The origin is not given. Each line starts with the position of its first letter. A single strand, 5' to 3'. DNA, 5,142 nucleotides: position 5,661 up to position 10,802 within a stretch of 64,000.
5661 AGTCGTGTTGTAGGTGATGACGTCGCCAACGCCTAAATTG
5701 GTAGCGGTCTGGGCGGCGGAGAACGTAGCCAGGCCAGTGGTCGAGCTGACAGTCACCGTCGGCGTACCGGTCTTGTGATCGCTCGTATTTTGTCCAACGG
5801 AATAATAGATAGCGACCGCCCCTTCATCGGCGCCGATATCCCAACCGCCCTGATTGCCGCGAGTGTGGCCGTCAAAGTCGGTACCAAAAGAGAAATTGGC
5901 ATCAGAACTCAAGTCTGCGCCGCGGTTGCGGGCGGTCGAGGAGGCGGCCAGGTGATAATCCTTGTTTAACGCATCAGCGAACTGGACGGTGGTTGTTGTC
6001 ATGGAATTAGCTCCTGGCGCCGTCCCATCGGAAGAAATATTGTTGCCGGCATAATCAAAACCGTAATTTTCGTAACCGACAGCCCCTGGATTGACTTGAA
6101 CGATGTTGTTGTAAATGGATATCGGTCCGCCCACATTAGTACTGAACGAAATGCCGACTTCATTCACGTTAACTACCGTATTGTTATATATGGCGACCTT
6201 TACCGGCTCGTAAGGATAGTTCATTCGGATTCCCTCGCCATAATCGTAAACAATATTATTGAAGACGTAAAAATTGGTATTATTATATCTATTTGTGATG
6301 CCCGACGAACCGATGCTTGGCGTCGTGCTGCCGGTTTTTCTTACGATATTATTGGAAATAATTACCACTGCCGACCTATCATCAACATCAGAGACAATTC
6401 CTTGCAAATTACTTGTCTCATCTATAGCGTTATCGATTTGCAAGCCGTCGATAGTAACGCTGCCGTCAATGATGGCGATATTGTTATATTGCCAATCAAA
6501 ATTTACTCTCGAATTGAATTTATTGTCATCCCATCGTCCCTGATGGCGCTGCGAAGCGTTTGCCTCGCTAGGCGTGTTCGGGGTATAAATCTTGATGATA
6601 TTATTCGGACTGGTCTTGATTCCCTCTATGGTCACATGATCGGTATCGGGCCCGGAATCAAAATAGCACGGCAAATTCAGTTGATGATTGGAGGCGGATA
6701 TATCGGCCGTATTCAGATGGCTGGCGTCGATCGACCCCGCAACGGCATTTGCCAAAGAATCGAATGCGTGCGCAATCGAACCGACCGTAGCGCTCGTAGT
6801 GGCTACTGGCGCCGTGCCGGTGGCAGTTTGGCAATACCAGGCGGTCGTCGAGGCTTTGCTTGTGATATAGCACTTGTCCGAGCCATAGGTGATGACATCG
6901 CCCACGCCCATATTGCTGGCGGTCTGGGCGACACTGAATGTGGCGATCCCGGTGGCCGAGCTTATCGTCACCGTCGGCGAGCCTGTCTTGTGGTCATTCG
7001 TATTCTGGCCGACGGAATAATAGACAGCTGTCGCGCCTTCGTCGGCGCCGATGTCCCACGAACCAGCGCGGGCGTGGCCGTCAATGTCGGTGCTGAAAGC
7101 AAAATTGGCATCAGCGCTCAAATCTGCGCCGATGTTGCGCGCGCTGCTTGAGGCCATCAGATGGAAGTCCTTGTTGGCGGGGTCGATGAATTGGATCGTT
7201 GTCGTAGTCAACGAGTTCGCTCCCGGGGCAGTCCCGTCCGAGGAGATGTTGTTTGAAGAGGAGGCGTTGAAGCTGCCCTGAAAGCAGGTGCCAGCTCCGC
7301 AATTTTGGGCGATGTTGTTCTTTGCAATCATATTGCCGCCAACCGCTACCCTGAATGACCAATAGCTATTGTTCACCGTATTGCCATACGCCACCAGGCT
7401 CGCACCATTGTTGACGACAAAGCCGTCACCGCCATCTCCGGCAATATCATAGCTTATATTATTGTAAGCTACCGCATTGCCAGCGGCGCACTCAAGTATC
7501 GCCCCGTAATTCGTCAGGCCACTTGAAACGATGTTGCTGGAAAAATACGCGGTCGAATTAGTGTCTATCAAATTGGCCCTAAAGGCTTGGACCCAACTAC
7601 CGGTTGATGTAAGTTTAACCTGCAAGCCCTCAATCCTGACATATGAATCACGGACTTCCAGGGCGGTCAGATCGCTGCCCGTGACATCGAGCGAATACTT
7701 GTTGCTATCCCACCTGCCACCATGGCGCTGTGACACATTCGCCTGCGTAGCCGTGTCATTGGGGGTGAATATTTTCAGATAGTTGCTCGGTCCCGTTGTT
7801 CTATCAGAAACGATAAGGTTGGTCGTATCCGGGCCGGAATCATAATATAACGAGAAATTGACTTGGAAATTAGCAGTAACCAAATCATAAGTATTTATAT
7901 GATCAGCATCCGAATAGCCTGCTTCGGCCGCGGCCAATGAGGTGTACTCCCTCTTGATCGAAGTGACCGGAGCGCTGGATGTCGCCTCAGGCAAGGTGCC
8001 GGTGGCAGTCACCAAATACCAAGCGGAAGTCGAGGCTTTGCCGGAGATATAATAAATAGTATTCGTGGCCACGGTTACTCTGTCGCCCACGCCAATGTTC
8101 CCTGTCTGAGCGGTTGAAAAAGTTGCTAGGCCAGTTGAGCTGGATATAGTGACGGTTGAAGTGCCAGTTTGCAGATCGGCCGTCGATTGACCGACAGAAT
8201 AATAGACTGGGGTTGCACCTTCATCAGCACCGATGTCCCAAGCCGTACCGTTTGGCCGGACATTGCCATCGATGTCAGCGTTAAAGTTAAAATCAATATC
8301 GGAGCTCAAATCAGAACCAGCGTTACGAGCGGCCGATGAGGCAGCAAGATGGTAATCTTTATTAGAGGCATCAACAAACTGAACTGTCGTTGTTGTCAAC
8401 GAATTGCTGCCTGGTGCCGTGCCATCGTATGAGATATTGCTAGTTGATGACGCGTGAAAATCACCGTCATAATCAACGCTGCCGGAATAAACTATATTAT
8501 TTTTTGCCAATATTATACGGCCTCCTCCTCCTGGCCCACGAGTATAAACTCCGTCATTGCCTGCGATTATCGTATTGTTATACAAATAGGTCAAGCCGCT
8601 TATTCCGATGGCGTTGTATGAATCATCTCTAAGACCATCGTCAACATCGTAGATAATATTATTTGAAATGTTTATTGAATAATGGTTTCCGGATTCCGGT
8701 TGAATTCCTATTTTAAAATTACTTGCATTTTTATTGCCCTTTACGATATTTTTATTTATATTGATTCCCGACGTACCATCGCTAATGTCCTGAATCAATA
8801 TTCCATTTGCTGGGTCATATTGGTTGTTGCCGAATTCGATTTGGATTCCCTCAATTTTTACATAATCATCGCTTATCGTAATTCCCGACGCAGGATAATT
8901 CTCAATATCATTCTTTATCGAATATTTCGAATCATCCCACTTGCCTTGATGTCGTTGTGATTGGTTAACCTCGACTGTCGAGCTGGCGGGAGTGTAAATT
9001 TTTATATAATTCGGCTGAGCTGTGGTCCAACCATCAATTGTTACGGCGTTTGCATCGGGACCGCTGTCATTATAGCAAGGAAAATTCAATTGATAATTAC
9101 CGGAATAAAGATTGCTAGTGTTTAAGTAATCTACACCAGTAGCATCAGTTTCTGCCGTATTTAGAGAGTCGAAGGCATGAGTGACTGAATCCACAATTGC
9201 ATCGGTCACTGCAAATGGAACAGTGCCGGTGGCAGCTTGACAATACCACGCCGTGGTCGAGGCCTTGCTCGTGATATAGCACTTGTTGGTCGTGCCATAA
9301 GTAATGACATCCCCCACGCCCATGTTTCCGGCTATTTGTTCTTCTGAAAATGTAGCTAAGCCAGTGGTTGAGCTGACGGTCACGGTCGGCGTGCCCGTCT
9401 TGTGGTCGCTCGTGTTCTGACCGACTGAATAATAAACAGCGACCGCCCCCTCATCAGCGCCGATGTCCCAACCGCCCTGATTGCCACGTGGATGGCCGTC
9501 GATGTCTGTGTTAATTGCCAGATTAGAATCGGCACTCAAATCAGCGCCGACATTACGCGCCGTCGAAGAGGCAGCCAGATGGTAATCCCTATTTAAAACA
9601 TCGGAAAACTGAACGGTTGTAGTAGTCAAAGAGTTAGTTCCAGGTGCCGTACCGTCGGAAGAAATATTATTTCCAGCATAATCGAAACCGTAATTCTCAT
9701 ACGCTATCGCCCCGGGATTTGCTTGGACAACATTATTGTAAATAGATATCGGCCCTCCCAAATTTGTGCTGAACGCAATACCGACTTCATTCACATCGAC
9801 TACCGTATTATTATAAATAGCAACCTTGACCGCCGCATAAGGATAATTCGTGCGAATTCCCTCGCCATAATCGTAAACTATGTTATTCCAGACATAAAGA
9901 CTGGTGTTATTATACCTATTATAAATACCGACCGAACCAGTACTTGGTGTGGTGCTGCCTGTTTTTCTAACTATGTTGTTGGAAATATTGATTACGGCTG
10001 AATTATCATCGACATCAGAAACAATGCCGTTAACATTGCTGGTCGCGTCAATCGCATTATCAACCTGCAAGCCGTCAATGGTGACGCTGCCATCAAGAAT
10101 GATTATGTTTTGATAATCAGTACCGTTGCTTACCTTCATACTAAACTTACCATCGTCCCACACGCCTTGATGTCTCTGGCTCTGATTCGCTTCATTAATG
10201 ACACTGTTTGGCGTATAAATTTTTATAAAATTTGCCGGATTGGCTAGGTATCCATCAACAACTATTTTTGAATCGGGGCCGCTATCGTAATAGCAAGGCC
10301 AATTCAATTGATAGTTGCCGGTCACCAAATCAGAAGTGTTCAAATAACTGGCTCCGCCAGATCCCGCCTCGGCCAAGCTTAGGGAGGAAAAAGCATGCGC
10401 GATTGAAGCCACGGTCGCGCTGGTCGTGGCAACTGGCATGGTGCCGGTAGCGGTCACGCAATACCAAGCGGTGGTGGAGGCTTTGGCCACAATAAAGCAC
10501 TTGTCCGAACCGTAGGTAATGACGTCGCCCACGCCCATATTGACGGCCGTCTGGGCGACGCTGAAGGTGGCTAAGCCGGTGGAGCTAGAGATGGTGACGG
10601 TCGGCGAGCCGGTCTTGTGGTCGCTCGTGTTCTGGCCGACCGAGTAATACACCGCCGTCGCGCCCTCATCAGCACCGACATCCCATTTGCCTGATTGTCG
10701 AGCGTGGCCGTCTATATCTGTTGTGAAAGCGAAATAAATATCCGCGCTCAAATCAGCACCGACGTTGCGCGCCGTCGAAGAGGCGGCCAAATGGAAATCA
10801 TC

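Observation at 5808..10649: Homogenised heads and caps versus divergent beta-helix cores, with one recently copied core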

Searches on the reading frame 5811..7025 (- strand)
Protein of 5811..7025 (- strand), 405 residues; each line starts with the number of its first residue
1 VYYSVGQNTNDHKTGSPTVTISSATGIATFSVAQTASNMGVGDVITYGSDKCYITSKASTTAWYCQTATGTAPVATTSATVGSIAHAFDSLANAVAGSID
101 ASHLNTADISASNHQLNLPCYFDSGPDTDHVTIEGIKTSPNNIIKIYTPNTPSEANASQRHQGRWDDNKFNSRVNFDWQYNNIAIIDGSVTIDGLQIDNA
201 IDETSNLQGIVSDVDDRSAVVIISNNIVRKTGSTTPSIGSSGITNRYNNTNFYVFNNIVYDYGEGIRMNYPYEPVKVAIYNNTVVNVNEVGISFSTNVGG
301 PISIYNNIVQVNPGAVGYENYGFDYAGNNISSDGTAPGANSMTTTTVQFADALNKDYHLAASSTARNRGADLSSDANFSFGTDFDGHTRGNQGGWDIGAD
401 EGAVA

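Call 11: search_protein_families(library=pfam, proteins=[window:5811-7025:-], max_evalue=1)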
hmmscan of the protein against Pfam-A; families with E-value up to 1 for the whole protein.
window:5811-7025:- (405 aa): 0 families

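Call 12: search_protein_families(library=ncbifam, proteins=[window:5811-7025:-], max_evalue=1)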
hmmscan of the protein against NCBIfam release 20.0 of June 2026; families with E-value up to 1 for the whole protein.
window:5811-7025:- (405 aa): 1 family
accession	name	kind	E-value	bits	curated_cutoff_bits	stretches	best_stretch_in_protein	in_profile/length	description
NF041518.1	choice_anch_Q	domain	0.0024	18.1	25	1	356-401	16-56/58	choice-of-anchor Q domain-containing protein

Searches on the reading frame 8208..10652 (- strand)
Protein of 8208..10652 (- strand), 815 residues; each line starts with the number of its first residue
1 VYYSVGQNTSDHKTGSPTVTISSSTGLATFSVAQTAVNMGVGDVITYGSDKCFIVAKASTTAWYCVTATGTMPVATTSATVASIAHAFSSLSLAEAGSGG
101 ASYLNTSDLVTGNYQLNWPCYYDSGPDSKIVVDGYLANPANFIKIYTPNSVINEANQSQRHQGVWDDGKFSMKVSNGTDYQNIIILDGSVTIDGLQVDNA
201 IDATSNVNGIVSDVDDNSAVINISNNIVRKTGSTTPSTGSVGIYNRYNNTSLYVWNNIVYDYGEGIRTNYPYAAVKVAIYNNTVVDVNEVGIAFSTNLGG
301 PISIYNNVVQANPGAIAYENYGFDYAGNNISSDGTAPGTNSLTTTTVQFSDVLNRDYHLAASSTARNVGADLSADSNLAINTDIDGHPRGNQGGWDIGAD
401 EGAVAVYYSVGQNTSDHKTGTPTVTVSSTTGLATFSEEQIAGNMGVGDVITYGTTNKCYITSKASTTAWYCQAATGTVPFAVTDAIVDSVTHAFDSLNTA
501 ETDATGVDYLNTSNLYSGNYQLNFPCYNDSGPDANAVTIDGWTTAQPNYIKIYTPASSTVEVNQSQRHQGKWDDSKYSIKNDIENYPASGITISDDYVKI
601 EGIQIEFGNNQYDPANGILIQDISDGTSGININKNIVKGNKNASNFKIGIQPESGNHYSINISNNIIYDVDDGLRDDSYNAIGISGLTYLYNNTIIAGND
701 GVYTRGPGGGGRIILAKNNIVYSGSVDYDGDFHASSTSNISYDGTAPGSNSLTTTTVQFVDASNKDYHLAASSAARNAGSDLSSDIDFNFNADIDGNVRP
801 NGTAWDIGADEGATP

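Call 57: predict_structure(alignment_id=A3)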
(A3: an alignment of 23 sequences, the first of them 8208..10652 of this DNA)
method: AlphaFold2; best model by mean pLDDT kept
length: 815 residues; sequences in the alignment: 23
mean_pLDDT: 76.7   pTM: 0.56
mean pLDDT of the five models: 76.7, 76.6, 75.9, 73.8, 67.1
residues with pLDDT >= 90: 132; 70-90: 455; 50-70: 179; < 50: 49
segments of 3 or more residues with pLDDT < 50: 155-159, 384-400, 563-565, 680-683, 708-710, 802-810, 812-815
pLDDT, mean of each block of 10 residues (from residue 1): 84 91 93 83 91 88 88 92 92 89 83 89 84 89 83 51 72 77 87 88 76 82 87 65 60 85 78 75 82 69 80 79 74 79 65 56 58 56 49 47 76 86 85 87 84 89 79 79 92 91 84 76 87 86 78 75 55 84 68 89 78 73 69 84 67 67 84 70 65 83 65 78 84 81 83 76 72 66 55 56 48 42
secondary structure, 60 per line:
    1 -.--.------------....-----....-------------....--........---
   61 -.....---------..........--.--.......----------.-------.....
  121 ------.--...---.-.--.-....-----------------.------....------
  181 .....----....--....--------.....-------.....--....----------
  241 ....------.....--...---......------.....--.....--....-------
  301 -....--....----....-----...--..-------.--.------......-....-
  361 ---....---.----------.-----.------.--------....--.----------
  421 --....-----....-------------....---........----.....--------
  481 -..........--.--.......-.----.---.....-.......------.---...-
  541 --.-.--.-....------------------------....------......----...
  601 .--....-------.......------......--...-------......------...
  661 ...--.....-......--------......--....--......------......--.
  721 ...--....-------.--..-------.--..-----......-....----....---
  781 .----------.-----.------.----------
elements in order (helices of 4 or more, strands of 3 or more residues): E18-21 E27-30 E44-47 E50-57 E62-66 E76-85 H91-97 E116-120 E130-132 E143-146 E171-174 E181-185 E190-193 E196-199 E208-212 E220-224 E227-230 E241-244 E251-255 E258-260 E264-269 E276-280 E283-287 E290-293 E302-305 E308-311 E316-319 E325-327 E349-351 E356-359 H364-367 E404-407 E423-426 E432-435 E449-452 E456-463 E468-472 E482-491 H497-503 H515-518 E520-526 E537-539 E550-553 E578-581 E588-593 E598-601 E604-607 E615-621 E628-633 E636-638 E646-651 E658-663 E666-670 E672-677 E686-691 E694-697 E700-705 E712-717 E720-723 E726-729 E759-761 E766-769 H774-777
